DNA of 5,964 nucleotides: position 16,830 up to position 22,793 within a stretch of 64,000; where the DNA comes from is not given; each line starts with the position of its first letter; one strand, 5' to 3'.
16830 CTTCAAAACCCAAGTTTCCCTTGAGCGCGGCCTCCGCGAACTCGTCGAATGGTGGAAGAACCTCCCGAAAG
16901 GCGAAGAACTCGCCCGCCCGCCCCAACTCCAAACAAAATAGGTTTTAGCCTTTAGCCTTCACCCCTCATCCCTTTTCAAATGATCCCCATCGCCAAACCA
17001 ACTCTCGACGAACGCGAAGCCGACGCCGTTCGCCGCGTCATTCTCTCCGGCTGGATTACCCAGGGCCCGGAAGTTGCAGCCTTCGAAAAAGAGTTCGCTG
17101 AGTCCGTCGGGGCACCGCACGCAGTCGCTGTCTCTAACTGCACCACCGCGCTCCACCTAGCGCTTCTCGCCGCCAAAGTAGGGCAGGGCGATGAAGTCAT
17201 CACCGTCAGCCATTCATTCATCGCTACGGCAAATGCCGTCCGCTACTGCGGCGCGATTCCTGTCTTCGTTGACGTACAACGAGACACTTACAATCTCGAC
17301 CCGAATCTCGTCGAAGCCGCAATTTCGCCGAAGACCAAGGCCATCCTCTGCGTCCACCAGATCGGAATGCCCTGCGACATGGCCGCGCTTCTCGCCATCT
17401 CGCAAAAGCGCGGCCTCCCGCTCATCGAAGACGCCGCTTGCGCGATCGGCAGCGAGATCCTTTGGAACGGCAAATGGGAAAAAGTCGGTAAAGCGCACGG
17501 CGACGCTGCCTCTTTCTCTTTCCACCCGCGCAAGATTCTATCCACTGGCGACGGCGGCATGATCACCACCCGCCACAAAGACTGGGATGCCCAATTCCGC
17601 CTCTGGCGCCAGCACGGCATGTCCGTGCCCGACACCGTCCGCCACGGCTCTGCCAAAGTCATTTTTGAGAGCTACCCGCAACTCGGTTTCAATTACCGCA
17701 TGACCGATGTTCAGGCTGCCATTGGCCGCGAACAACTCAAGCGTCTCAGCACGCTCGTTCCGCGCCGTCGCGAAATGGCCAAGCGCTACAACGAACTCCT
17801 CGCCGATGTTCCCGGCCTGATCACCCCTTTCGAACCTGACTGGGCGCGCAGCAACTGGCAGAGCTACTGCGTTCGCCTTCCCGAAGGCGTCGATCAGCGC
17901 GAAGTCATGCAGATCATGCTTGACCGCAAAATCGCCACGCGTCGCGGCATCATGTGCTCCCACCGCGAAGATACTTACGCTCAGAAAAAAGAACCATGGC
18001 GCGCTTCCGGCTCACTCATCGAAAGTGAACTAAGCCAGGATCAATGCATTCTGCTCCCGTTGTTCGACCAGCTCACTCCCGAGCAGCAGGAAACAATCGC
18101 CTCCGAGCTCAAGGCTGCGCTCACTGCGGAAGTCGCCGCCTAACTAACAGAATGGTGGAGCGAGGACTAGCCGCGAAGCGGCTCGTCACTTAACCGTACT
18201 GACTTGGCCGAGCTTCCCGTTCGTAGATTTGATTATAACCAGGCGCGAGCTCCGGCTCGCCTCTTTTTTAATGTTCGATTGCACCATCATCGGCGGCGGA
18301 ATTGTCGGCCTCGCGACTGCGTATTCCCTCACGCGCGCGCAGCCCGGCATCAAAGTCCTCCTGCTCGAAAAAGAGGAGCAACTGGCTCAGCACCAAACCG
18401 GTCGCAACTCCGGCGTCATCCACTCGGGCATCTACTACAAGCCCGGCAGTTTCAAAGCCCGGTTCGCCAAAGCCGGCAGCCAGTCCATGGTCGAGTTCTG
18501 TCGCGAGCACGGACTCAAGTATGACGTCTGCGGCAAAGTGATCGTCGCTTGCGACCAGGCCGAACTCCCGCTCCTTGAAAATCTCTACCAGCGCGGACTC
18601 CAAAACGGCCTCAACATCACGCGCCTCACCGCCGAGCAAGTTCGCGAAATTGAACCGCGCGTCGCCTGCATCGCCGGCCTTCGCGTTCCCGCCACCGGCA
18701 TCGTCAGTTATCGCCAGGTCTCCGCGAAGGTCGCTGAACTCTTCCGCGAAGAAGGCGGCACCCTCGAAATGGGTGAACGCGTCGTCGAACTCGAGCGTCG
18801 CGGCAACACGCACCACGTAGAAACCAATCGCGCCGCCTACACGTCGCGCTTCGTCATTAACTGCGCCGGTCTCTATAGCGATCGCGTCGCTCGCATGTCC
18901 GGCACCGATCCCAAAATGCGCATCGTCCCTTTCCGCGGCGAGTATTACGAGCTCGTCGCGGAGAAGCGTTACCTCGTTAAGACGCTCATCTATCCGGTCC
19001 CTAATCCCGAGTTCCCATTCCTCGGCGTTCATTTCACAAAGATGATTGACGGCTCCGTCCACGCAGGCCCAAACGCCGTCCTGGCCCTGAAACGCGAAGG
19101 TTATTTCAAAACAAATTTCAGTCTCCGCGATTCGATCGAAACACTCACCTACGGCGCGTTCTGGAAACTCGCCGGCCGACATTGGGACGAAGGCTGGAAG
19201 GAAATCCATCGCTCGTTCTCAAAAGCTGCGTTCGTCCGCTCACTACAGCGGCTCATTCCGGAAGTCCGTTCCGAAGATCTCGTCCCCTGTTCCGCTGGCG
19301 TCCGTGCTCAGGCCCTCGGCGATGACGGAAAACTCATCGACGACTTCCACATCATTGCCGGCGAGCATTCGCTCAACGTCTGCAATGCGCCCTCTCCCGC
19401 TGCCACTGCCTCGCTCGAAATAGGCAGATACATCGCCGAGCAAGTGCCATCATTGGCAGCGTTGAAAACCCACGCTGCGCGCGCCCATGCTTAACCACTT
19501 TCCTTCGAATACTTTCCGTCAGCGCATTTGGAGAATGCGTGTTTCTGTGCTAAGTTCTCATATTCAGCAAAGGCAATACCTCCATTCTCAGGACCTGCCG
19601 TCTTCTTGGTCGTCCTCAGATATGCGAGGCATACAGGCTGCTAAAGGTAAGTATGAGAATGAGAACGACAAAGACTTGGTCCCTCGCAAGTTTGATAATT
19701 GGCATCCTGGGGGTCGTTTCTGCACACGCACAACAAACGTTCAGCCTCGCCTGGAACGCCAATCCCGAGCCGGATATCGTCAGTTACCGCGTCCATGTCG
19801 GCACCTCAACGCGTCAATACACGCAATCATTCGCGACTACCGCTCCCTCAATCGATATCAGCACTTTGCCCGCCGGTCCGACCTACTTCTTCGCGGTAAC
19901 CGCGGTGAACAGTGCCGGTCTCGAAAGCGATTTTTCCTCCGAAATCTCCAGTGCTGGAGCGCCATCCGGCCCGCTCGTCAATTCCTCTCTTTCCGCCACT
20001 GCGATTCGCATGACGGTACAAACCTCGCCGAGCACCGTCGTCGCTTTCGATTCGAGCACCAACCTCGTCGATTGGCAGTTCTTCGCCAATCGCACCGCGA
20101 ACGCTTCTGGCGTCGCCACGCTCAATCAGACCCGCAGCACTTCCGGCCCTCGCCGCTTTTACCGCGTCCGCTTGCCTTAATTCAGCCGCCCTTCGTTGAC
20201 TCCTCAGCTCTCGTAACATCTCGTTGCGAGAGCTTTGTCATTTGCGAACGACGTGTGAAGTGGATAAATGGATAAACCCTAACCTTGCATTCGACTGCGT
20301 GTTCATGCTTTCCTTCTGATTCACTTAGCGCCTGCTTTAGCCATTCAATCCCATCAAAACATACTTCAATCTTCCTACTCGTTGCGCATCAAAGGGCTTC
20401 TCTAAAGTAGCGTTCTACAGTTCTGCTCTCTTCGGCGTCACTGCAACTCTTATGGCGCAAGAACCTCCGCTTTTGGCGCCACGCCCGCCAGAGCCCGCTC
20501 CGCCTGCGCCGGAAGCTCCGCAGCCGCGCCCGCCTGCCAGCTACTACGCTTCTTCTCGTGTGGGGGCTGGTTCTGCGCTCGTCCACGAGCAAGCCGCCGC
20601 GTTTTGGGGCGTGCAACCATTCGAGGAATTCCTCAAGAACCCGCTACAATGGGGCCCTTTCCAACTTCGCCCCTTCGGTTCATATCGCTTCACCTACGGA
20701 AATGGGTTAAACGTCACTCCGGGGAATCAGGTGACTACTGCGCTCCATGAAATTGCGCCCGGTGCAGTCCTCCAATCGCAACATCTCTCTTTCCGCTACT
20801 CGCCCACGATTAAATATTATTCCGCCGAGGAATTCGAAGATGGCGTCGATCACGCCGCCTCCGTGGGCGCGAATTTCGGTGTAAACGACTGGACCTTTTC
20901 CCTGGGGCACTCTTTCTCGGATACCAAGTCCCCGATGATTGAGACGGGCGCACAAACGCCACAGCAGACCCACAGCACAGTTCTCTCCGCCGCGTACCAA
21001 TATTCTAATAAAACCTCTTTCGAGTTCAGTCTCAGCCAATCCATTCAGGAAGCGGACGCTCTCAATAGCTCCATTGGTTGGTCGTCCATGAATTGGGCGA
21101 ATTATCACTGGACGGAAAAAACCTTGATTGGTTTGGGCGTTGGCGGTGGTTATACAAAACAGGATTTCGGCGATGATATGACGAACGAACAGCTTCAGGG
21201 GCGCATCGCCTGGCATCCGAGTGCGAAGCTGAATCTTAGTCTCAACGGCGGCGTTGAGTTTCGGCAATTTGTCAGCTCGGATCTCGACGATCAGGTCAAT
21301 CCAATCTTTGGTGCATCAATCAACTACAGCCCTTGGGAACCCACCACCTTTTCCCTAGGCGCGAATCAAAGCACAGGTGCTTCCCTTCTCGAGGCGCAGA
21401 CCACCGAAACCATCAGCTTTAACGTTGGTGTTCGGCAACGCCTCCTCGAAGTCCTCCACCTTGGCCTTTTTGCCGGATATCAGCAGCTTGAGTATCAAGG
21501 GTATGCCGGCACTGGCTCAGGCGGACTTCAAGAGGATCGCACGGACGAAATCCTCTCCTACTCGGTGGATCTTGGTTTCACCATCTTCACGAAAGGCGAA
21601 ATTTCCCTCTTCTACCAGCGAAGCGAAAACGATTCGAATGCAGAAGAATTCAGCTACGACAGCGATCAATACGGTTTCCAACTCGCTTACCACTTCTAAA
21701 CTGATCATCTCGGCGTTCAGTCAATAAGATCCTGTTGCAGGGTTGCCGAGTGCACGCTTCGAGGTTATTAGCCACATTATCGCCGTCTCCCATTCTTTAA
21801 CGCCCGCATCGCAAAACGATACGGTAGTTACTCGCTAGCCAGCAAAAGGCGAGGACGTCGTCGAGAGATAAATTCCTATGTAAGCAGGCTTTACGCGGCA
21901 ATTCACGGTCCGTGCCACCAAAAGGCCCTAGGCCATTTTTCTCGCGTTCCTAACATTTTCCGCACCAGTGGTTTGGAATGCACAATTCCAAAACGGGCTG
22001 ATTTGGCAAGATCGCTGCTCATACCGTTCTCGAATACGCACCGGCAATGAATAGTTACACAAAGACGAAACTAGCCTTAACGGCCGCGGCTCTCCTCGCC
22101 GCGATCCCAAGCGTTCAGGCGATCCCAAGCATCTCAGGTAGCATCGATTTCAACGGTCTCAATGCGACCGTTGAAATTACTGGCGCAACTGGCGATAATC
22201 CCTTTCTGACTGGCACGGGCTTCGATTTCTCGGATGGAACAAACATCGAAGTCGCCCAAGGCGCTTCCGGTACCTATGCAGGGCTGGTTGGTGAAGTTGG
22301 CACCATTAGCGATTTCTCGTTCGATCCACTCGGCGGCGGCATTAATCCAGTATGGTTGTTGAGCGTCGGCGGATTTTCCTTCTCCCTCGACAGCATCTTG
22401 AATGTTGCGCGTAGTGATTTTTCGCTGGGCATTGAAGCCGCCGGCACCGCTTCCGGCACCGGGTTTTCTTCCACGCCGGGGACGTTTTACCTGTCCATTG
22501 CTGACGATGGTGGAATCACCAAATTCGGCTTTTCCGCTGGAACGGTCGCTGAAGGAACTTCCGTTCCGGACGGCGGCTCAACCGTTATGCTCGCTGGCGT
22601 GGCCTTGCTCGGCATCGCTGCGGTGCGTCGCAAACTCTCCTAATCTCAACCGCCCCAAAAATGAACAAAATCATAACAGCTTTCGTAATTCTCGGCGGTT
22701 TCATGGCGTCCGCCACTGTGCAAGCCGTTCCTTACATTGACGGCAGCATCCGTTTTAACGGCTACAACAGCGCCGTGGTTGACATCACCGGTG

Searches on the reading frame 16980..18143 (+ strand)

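Call 10: search_protein_families(library=pfam, proteins=[window:16980-18143:+])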
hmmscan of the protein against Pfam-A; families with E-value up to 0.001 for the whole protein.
window:16980-18143:+ (387 aa): 5 families
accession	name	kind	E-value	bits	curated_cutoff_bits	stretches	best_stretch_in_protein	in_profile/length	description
PF01041.23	DegT_DnrJ_EryC1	-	5.5e-111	371.7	19.8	1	8-377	2-359/360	DegT/DnrJ/EryC1/StrS aminotransferase family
PF00266.25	Aminotran_5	-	3.8e-06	26.6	21.5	0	34-158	47-182/371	Aminotransferase class-V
PF00155.27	Aminotran_1_2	-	5.6e-06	26.2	19.7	1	32-123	44-151/361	Aminotransferase class I and II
PF01053.26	Cys_Met_Meta_PP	-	4.4e-05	22.6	27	1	28-152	50-174/381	Cys/Met metabolism PLP-dependent enzyme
PF01212.27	Beta_elim_lyase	-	6.1e-05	22.9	27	1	30-279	32-270/288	Beta-eliminating lyase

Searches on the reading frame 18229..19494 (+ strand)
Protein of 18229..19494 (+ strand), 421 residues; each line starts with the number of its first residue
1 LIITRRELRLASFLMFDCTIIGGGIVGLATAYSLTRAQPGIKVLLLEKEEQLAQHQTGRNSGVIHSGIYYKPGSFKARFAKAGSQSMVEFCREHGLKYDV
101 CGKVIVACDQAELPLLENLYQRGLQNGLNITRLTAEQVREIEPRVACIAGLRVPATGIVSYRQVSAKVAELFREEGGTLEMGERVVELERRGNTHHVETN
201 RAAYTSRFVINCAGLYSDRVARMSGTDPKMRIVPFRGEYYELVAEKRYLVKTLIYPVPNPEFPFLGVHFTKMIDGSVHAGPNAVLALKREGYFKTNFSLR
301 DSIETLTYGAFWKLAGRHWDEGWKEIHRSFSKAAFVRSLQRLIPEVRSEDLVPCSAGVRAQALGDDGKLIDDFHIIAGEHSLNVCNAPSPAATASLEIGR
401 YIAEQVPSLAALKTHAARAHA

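Call 10: search_protein_families(library=pfam, proteins=[window:18229-19494:+])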
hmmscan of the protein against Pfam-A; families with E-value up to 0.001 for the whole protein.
window:18229-19494:+ (421 aa): 5 families
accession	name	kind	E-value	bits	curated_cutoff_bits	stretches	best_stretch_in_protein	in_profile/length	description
PF01266.30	DAO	-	1.5e-61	209.3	27.9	1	17-404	1-352/353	FAD dependent oxidoreductase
PF13450.12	NAD_binding_8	-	1e-06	29.3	21.9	1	20-52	1-31/68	NAD(P)-binding Rossmann-like domain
PF13738.12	Pyr_redox_3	-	3.7e-05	23.6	30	0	179-227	98-147/305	Pyridine nucleotide-disulphide oxidoreductase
PF01946.23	Thi4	-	8.7e-05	22.3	26.2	1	8-49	10-50/235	Thi4 family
PF07992.20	Pyr_redox_2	-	0.0005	20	26.1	0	17-65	2-48/291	Pyridine nucleotide-disulphide oxidoreductase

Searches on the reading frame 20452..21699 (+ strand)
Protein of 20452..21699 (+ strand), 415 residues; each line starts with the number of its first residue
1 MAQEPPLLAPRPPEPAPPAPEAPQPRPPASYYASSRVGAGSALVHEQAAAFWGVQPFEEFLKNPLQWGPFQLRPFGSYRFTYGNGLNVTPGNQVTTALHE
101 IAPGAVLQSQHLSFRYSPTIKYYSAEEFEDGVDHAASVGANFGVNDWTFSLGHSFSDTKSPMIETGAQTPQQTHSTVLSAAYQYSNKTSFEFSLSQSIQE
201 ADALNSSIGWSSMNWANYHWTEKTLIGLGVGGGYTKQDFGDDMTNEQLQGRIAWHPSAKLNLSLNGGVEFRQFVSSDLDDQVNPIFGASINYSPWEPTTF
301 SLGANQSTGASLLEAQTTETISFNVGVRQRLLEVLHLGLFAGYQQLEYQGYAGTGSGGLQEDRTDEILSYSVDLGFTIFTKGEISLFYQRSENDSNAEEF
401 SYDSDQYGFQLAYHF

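Call 36: search_protein_families(library=pfam, proteins=[window:20452-21699:+], max_evalue=0.00001)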
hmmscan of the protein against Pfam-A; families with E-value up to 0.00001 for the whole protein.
window:20452-21699:+ (415 aa): 1 family
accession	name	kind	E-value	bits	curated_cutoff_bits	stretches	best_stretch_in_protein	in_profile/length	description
PF10082.15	BBP2_2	-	6.1e-08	32.4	23.7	1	266-411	238-374/378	Putative beta-barrel porin 2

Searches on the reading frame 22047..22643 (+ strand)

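Call 36: search_protein_families(library=pfam, proteins=[window:22047-22643:+], max_evalue=0.00001)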
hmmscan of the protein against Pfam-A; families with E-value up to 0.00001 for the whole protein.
window:22047-22643:+ (198 aa): 1 family
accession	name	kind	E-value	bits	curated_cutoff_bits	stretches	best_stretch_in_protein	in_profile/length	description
PF18205.6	VPDSG-CTERM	-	2.9e-09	36.9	25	1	172-197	1-26/26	VPDSG-CTERM motif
